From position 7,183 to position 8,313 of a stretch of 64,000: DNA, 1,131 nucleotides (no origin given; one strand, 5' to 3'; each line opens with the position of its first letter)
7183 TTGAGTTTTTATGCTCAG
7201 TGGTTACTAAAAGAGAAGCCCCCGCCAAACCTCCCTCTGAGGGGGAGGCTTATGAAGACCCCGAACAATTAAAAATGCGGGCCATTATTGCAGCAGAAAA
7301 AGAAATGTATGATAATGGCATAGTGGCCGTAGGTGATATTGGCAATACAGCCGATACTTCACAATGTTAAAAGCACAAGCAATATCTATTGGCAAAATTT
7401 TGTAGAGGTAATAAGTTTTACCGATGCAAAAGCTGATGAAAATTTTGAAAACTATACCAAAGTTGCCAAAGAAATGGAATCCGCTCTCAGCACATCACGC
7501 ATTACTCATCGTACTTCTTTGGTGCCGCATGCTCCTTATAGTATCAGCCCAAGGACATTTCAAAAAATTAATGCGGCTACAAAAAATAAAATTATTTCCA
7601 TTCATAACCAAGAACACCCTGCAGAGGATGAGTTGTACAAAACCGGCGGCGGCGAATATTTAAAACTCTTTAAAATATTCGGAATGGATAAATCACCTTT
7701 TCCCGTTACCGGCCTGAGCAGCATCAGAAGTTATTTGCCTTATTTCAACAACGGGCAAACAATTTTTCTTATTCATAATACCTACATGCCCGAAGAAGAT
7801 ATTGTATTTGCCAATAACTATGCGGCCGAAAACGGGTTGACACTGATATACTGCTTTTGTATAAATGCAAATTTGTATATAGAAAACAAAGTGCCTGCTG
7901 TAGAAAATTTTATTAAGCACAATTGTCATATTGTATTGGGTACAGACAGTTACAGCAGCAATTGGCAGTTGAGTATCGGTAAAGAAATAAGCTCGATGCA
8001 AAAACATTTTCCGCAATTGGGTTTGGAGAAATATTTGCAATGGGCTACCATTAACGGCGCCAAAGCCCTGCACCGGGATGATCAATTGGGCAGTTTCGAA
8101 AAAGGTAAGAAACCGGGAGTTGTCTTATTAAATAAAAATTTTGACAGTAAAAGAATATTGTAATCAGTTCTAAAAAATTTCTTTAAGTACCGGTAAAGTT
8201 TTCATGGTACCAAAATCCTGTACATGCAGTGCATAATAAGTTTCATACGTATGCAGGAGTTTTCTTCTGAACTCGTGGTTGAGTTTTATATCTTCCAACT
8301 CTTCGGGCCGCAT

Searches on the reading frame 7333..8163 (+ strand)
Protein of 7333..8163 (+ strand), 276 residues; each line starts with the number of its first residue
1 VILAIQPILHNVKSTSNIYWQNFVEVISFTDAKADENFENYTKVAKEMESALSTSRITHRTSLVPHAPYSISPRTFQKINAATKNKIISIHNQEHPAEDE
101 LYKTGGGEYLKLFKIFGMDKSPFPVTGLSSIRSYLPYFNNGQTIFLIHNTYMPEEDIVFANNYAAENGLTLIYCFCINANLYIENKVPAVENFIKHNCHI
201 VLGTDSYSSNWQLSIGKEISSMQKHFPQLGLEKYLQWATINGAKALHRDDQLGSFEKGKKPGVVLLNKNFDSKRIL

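Call 71: search_protein_families(library=pfam, max_evalue=0.01, proteins=[window:7333-8163:+])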
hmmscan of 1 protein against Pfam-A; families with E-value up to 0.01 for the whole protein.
window:7333-8163:+ (276 aa): 1 family
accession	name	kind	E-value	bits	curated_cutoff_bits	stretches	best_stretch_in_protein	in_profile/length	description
PF01979.26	Amidohydro_1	-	2.6e-22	80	25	1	17-267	77-319/345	Amidohydrolase family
